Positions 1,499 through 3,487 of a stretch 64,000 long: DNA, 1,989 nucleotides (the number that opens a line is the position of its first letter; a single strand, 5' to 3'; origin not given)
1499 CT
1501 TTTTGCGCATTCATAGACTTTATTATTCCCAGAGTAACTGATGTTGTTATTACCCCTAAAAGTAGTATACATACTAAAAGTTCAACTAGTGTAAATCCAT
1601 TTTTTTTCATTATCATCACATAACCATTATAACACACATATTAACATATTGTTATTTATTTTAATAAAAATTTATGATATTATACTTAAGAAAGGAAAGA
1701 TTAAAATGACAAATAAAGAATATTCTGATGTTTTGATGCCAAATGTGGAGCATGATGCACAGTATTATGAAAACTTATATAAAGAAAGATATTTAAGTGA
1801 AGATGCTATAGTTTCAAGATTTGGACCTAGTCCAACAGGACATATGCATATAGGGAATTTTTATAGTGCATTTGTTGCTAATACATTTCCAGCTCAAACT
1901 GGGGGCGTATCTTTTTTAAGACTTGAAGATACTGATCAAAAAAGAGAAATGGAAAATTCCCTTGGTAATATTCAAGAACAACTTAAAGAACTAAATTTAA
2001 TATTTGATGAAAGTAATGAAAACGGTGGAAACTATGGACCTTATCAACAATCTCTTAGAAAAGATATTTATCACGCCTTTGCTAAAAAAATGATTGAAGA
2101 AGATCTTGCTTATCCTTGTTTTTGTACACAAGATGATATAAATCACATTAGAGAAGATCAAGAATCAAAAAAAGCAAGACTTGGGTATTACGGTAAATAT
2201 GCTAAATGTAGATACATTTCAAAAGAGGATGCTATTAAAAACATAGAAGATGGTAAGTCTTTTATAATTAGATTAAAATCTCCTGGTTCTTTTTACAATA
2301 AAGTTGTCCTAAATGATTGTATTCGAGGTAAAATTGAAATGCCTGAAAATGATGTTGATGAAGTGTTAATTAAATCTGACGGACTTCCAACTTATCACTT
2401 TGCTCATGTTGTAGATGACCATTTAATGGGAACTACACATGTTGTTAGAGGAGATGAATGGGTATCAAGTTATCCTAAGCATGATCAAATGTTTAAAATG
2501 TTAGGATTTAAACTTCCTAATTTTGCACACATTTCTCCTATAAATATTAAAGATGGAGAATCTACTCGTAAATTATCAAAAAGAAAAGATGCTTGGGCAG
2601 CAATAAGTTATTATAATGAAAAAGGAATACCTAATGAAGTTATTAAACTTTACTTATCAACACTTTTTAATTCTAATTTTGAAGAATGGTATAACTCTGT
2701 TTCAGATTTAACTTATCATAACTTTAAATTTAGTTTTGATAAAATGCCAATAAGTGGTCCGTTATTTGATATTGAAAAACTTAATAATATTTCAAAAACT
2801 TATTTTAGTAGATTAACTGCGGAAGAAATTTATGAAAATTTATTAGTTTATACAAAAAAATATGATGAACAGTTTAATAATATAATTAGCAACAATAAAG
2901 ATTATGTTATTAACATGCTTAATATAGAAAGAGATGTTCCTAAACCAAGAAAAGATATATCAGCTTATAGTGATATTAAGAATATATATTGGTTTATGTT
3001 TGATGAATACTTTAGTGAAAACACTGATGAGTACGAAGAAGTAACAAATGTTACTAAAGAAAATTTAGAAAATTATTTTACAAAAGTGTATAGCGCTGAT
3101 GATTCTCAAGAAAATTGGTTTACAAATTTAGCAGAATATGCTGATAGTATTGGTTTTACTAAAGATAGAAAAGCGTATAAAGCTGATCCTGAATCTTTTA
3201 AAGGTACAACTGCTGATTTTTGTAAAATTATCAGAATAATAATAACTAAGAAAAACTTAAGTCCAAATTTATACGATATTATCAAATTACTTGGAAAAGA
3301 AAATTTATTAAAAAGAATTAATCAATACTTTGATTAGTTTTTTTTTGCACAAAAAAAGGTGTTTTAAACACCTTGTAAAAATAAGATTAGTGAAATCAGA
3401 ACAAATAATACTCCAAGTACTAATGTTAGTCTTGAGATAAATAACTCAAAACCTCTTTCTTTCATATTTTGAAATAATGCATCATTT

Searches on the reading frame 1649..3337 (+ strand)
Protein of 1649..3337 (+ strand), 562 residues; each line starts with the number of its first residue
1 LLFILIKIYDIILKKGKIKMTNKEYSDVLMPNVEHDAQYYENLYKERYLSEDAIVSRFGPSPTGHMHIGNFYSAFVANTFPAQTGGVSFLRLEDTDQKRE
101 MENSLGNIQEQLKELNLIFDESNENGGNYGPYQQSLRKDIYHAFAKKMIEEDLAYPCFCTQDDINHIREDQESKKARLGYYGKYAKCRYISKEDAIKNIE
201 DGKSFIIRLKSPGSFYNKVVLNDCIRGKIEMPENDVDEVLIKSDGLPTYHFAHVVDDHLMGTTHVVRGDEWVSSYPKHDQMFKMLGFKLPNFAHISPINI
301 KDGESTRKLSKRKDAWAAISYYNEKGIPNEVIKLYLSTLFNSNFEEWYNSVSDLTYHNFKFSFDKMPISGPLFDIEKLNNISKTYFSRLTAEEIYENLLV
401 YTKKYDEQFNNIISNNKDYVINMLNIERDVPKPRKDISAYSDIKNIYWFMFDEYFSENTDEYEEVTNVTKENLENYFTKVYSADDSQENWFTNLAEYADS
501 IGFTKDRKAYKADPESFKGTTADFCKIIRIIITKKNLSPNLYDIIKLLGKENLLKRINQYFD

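Call 40: find_encoding_contigs(protein=window:1649-3337:+, flank=10000, max_places=2)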
Protein window:1649-3337:+ (562 aa): no gene with exactly this product is on record in the collection.
